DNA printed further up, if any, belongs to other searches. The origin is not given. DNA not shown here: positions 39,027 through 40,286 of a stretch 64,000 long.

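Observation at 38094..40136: ThDP-dependent E1 alpha/beta pair without E2/E3 inside a sugar operon: candidate two-carbon branching of an amino sugar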

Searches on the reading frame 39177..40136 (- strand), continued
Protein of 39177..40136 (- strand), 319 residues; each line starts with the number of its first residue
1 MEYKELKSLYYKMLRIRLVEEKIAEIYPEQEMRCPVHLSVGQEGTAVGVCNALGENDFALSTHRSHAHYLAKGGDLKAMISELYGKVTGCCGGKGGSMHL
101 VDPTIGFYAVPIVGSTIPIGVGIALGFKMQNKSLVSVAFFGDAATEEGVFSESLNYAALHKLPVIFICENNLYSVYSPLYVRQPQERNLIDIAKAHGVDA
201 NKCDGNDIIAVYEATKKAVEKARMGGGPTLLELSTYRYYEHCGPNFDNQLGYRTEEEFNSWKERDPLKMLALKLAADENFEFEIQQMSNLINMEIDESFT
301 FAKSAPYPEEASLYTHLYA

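Call 61: find_homologous_proteins(query=L086:8260-9213:+, max_evalue=1e-30)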
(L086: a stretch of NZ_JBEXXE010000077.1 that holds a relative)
Query L086:8260-9213:+ (318 aa): 7152 proteins with E <= 1e-30 among 8000 candidates; the best 120 are listed.
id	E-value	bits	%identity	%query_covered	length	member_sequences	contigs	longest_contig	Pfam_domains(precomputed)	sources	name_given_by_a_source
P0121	1.1e-211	720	100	100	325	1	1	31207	PF00676.26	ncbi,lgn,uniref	ncbi:thiamine pyrophosphate-dependent dehydrogenase E1 component subunit alpha [Streptomyces sp. NPD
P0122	8.1e-181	618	85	100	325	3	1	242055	PF00676.26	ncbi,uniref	ncbi:thiamine pyrophosphate-dependent dehydrogenase E1 component subunit alpha [Streptomyces litmoci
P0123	1.2e-164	565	79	99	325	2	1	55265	PF00676.26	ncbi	ncbi:thiamine pyrophosphate-dependent dehydrogenase E1 component subunit alpha [Streptomyces sp. NPD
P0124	1.4e-162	558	78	99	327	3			PF13292.12,PF00676.26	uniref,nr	uniref:TxnB3 n=1 Tax=Streptomyces bottropensis TaxID=42235 RepID=A0A0K1H2X8_9ACTN|nr:TxnB3 [Streptom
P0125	1.1e-160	552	77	100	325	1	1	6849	PF00676.26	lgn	-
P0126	1.3e-160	552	77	99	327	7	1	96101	PF13292.12,PF00676.26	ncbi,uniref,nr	ncbi:thiamine pyrophosphate-dependent dehydrogenase E1 component subunit alpha [Streptomyces sp. AC5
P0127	2.9e-160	551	77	100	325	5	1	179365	PF00676.26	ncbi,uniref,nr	ncbi:thiamine pyrophosphate-dependent dehydrogenase E1 component subunit alpha [Streptomyces sp. ISL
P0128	3.6e-160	551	77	100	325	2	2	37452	PF00676.26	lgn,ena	-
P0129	8.0e-159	546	77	100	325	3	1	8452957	PF00676.26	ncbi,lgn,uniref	ncbi:thiamine pyrophosphate-dependent dehydrogenase E1 component subunit alpha [Streptomyces sp. enr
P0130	8.3e-159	546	77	99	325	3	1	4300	PF00676.26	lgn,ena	-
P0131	1.6e-158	545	76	99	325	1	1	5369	PF00676.26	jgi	jgi:TPP-dependent pyruvate/acetoin dehydrogenase alpha subunit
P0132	2.3e-157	541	76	100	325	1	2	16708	PF00676.26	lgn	-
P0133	3.6e-157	541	76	99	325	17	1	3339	PF00676.26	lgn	-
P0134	6.5e-157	540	76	99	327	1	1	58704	PF13292.12,PF00676.26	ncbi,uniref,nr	ncbi:thiamine pyrophosphate-dependent dehydrogenase E1 component subunit alpha [Streptomyces lushane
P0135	9.1e-157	539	77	98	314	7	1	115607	PF00676.26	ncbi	ncbi:thiamine pyrophosphate-dependent dehydrogenase E1 component subunit alpha [Kitasatospora sp. NP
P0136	3.4e-156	537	75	100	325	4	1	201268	PF13292.12,PF00676.26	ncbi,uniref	ncbi:thiamine pyrophosphate-dependent dehydrogenase E1 component subunit alpha [Streptomyces rubradi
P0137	5.5e-156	537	76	99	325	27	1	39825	PF00676.26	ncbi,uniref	ncbi:thiamine pyrophosphate-dependent dehydrogenase E1 component subunit alpha [Streptomyces goshiki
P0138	1.3e-155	536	76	99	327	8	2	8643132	PF00676.26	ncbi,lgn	-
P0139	9.5e-154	529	75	99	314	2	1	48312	PF00676.26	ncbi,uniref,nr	ncbi:thiamine pyrophosphate-dependent dehydrogenase E1 component subunit alpha [Streptomyces sp. SID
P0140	4.9e-153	527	74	99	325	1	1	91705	PF00676.26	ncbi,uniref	ncbi:thiamine pyrophosphate-dependent dehydrogenase E1 component subunit alpha [Streptomyces sp. NPD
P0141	2.7e-151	521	74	99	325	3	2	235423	PF00676.26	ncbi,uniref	ncbi:thiamine pyrophosphate-dependent dehydrogenase E1 component subunit alpha [Saccharothrix xinjia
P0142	7.8e-150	517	73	99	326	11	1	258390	PF00676.26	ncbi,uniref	ncbi:thiamine pyrophosphate-dependent dehydrogenase E1 component subunit alpha [Streptomyces sp. NPD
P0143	1.6e-145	502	72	98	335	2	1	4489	PF00676.26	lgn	-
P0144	8.3e-144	497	72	99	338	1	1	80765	PF00676.26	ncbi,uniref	ncbi:thiamine pyrophosphate-dependent dehydrogenase E1 component subunit alpha [Saccharopolyspora sp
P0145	8.7e-144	497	71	99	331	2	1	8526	PF00676.26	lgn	-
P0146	2.1e-143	495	73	96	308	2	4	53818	PF00676.26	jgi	-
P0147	6.7e-141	487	70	99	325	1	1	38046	PF00676.26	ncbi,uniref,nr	ncbi:thiamine pyrophosphate-dependent dehydrogenase E1 component subunit alpha [Actinokineospora sp.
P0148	1.9e-140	486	68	99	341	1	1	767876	PF00676.26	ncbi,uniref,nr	ncbi:thiamine pyrophosphate-dependent dehydrogenase E1 component subunit alpha [Micromonospora okii]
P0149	2.6e-140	485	71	98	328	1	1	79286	PF00676.26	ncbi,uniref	ncbi:thiamine pyrophosphate-dependent dehydrogenase E1 component subunit alpha [Actinokineospora sp.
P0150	4.0e-140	485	69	99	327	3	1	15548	PF00676.26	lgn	-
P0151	1.1e-139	483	71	98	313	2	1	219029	PF00676.26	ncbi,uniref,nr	ncbi:acetoin dehydrogenase [Actinokineospora bangkokensis]|uniref:Acetoin dehydrogenase n=2 Tax=Acti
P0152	3.3e-139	482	69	98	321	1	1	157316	PF00676.26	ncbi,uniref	ncbi:thiamine pyrophosphate-dependent dehydrogenase E1 component subunit alpha [Amycolatopsis sp. NP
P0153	4.7e-138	478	69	99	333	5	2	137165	PF00676.26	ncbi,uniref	ncbi:thiamine pyrophosphate-dependent dehydrogenase E1 component subunit alpha [Streptomyces goshiki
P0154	2.5e-137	475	68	100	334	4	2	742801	PF00676.26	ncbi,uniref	ncbi:thiamine pyrophosphate-dependent dehydrogenase E1 component subunit alpha [Streptomyces flavido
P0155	8.6e-137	474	70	99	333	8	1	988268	PF00676.26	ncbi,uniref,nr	ncbi:thiamine pyrophosphate-dependent dehydrogenase E1 component subunit alpha [Streptomyces sp. RPT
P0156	2.3e-136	472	67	98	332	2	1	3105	PF00676.26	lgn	-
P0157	9.7e-136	470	67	98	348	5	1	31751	PF00676.26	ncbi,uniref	ncbi:thiamine pyrophosphate-dependent dehydrogenase E1 component subunit alpha [Micromonospora sp. N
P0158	3.7e-135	468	67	100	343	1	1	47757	PF00676.26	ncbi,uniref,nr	ncbi:thiamine pyrophosphate-dependent dehydrogenase E1 component subunit alpha [Parafrankia sp. EUN1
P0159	7.9e-135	467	69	99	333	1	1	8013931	PF00676.26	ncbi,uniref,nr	ncbi:TPP-dependent pyruvate/acetoin dehydrogenase alpha subunit [Streptomyces sp. V4I23]|uniref:thia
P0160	1.5e-134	466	68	99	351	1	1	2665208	PF13292.12,PF00676.26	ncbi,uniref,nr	ncbi:thiamine pyrophosphate-dependent dehydrogenase E1 component subunit alpha [Streptomyces sp. ICB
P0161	2.6e-134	466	68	99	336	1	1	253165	PF00676.26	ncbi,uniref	ncbi:thiamine pyrophosphate-dependent dehydrogenase E1 component subunit alpha [Streptomyces sp. NPD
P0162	4.2e-134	465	67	99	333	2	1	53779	PF00676.26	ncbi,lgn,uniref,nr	ncbi:thiamine pyrophosphate-dependent dehydrogenase E1 component subunit alpha [Streptomyces sp. LP0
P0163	8.4e-134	464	69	98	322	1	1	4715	PF13292.12,PF00676.26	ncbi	ncbi:MAG: thiamine pyrophosphate-dependent dehydrogenase E1 component subunit alpha [Sciscionella sp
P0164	7.4e-133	461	67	98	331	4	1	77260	PF00676.26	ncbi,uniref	ncbi:thiamine pyrophosphate-dependent dehydrogenase E1 component subunit alpha [Streptomyces sp. NPD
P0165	8.3e-133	461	68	99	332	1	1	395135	PF00676.26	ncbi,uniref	ncbi:thiamine pyrophosphate-dependent dehydrogenase E1 component subunit alpha [Streptomyces sp. NPD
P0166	2.3e-132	459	68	97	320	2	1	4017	PF13292.12,PF00676.26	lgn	-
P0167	6.0e-132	458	65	98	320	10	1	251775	PF00676.26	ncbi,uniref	ncbi:thiamine pyrophosphate-dependent dehydrogenase E1 component subunit alpha [Streptomyces noursei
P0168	1.2e-131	457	67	98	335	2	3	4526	PF02775.27,PF13292.12,PF00676.26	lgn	-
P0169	1.3e-131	457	66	100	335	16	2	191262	PF02775.27,PF13292.12,PF00676.26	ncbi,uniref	ncbi:thiamine pyrophosphate-dependent dehydrogenase E1 component subunit alpha [Streptomyces pseudog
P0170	4.0e-131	455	66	98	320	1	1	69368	PF00676.26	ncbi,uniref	ncbi:thiamine pyrophosphate-dependent dehydrogenase E1 component subunit alpha [Streptomyces sp. NPD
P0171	5.0e-131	455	65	98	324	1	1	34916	PF00676.26,PF00456.27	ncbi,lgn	-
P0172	6.0e-131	455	66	98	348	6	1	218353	PF00676.26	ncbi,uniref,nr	ncbi:thiamine pyrophosphate-dependent dehydrogenase E1 component subunit alpha [Amycolatopsis taiwan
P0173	6.1e-131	455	67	99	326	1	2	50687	PF00676.26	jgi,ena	jgi:pyruvate dehydrogenase E1 component alpha subunit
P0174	3.2e-130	452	67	100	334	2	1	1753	PF00676.26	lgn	-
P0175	1.1e-129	450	67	98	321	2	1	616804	PF00676.26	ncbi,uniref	ncbi:thiamine pyrophosphate-dependent dehydrogenase E1 component subunit alpha [Streptomyces sp. NPD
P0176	4.3e-129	448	65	98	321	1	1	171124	PF00676.26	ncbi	-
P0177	5.9e-129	448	65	98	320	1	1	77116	PF00676.26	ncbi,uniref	ncbi:thiamine pyrophosphate-dependent dehydrogenase E1 component subunit alpha [Streptomyces sp. NPD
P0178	7.3e-129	448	65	98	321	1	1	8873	PF00676.26,PF00456.27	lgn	-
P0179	2.2e-128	446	65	98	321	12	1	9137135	PF13292.12,PF00676.26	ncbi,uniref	ncbi:thiamine pyrophosphate-dependent dehydrogenase E1 component subunit alpha [Microtetraspora mala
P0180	8.9e-128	444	64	97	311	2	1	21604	PF00676.26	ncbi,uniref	ncbi:thiamine pyrophosphate-dependent dehydrogenase E1 component subunit alpha [Micromonospora sp. N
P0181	9.6e-128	444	65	98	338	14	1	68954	PF02775.27,PF13292.12,PF00676.26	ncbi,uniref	ncbi:thiamine pyrophosphate-dependent dehydrogenase E1 component subunit alpha [Streptomyces sp. NPD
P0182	1.3e-127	444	65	98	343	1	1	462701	PF00676.26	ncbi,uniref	ncbi:thiamine pyrophosphate-dependent dehydrogenase E1 component subunit alpha [Streptomyces sp. CAU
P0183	3.3e-127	442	66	98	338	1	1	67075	PF13292.12,PF00676.26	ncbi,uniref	ncbi:thiamine pyrophosphate-dependent dehydrogenase E1 component subunit alpha [Streptomyces sp. NPD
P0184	8.0e-127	441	65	98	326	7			PF00676.26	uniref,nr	uniref:Probable pyruvate dehydrogenase alpha-subunit n=1 Tax=Streptomyces rochei TaxID=1928 RepID=Q8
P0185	3.6e-126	439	64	97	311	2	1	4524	PF00676.26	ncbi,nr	ncbi:thiamine pyrophosphate-dependent dehydrogenase E1 component subunit alpha [Streptomyces sp. SID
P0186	9.3e-126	437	65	98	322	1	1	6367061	PF13292.12,PF00676.26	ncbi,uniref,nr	ncbi:thiamine pyrophosphate-dependent dehydrogenase E1 component subunit alpha [Micromonospora sp. W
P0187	1.2e-125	437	64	98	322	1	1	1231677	PF00676.26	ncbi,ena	-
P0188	1.2e-125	437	65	99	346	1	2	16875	PF00676.26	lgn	-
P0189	4.8e-125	435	64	98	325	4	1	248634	PF00676.26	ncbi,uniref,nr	ncbi:thiamine pyrophosphate-dependent dehydrogenase E1 component subunit alpha [Streptomyces sp. V4-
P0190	8.8e-125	434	65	97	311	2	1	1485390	PF00676.26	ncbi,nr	ncbi:thiamine pyrophosphate-dependent dehydrogenase E1 component subunit alpha [Kitasatospora sp. SU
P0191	9.3e-125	434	64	98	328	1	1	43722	PF13292.12,PF00676.26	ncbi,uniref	ncbi:thiamine pyrophosphate-dependent dehydrogenase E1 component subunit alpha [Streptomyces sp. NPD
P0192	1.2e-124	434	63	98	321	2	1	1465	PF00676.26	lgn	-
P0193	1.8e-124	433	65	98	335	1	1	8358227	PF13292.12,PF00676.26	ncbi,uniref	ncbi:thiamine pyrophosphate-dependent dehydrogenase E1 component subunit alpha [Streptomyces sp. S18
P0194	2.0e-124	433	63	98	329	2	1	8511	PF00676.26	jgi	jgi:TPP-dependent pyruvate/acetoin dehydrogenase alpha subunit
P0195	3.5e-124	432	64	98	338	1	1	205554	PF13292.12,PF00676.26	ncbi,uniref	ncbi:thiamine pyrophosphate-dependent dehydrogenase E1 component subunit alpha [Streptomyces sp. NPD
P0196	4.1e-124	432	62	98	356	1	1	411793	PF00676.26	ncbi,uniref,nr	ncbi:thiamine pyrophosphate-dependent dehydrogenase E1 component subunit alpha [Streptomyces johnson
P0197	4.1e-123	429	61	99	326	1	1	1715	PF13292.12,PF00676.26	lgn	-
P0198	7.1e-123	428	62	99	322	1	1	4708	PF00676.26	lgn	-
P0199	1.5e-122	427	62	98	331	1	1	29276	PF13292.12,PF00676.26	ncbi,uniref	ncbi:thiamine pyrophosphate-dependent dehydrogenase E1 component subunit alpha [Streptomyces sp. B8F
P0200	2.1e-122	426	62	98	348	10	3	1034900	PF13292.12,PF00676.26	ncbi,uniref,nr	ncbi:hypothetical protein GCM10010329_69010 [Streptomyces spiroverticillatus]|uniref:Dehydrogenase E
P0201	2.2e-122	426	62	98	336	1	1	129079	PF00676.26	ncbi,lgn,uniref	ncbi:thiamine pyrophosphate-dependent dehydrogenase E1 component subunit alpha [Streptomyces sp. NPD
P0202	2.2e-122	426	64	98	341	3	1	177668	PF13292.12,PF00676.26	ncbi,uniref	ncbi:thiamine pyrophosphate-dependent dehydrogenase E1 component subunit alpha [Streptomyces sp. NPD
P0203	2.7e-122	426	64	98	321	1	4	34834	PF00676.26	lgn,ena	-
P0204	3.1e-122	426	62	99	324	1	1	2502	PF00676.26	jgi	jgi:pyruvate dehydrogenase E1 component alpha subunit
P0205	4.7e-121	422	61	98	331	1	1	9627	PF00676.26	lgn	-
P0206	5.3e-121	422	63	98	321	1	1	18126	PF00676.26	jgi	jgi:TPP-dependent pyruvate/acetoin dehydrogenase alpha subunit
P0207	6.5e-121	422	62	99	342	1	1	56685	PF00676.26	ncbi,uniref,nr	ncbi:thiamine pyrophosphate-dependent dehydrogenase E1 component subunit alpha [Streptomyces sp. RY4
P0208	1.2e-120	421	62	98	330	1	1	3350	PF00676.26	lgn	-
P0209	1.8e-120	420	62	98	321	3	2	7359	PF00676.26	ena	-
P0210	2.3e-120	420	64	98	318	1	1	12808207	PF00676.26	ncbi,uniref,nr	ncbi:pyruvate dehydrogenase E1 component alpha subunit [Kibdelosporangium banguiense]|uniref:Pyruvat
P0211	9.8e-120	418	60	98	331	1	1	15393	PF13292.12,PF00676.26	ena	-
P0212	1.7e-119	417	61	98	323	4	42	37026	PF00676.26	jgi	jgi:TPP-dependent pyruvate/acetoin dehydrogenase alpha subunit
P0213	9.6e-119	414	61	99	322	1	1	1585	PF00676.26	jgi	jgi:pyruvate dehydrogenase E1 component alpha subunit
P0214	1.2e-118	414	63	99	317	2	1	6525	PF00676.26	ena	-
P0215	1.8e-118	413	61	98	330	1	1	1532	PF00676.26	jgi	-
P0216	1.2e-116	407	61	98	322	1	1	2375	PF00676.26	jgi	jgi:TPP-dependent pyruvate/acetoin dehydrogenase alpha subunit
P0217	4.5e-116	406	61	98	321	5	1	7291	PF00676.26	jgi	jgi:TPP-dependent pyruvate/acetoin dehydrogenase alpha subunit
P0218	4.9e-116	406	60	99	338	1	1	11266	PF00676.26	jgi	jgi:TPP-dependent pyruvate/acetoin dehydrogenase alpha subunit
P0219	8.3e-116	405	60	98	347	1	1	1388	PF00676.26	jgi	jgi:pyruvate dehydrogenase E1 component alpha subunit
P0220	9.3e-116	405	60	98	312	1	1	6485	PF00676.26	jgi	jgi:pyruvate dehydrogenase E1 component alpha subunit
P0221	9.6e-116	405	60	98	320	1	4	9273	PF00676.26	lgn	-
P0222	2.1e-115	403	60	98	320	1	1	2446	PF00676.26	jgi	jgi:TPP-dependent pyruvate/acetoin dehydrogenase alpha subunit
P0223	5.0e-115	402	60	98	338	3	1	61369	PF00676.26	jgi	jgi:TPP-dependent pyruvate/acetoin dehydrogenase alpha subunit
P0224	9.3e-115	401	60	98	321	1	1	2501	PF00676.26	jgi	-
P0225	1.2e-114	401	59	99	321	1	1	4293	PF00676.26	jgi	jgi:TPP-dependent pyruvate/acetoin dehydrogenase alpha subunit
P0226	1.6e-114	401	60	98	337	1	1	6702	PF00676.26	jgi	jgi:TPP-dependent pyruvate/acetoin dehydrogenase alpha subunit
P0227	2.0e-114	400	59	98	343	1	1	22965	PF00676.26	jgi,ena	-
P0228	2.6e-114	400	61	98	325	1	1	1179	PF00676.26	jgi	jgi:pyruvate dehydrogenase E1 component alpha subunit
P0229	3.1e-114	400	59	98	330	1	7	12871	PF00676.26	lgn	-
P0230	3.7e-114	399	59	98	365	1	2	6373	PF00676.26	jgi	-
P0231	4.5e-114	399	60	99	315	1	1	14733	PF00676.26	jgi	jgi:pyruvate dehydrogenase E1 component alpha subunit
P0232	7.7e-114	398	60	98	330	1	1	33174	PF00676.26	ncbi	-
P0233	8.2e-114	398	59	98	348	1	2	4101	PF00676.26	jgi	jgi:TPP-dependent pyruvate/acetoin dehydrogenase alpha subunit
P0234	8.6e-114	398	61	98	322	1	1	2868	PF00676.26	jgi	jgi:TPP-dependent pyruvate/acetoin dehydrogenase alpha subunit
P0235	1.8e-113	397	58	98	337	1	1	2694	PF00676.26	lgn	-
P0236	1.8e-113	397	60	98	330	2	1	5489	PF00676.26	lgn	-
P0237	2.3e-113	397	59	98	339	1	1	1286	PF00676.26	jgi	-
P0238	2.7e-113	397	58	98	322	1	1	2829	PF00676.26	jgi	jgi:pyruvate dehydrogenase E1 component alpha subunit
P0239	2.7e-113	397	60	98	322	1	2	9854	PF00676.26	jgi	jgi:pyruvate dehydrogenase E1 component alpha subunit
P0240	3.2e-113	396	60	95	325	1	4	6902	PF00676.26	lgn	-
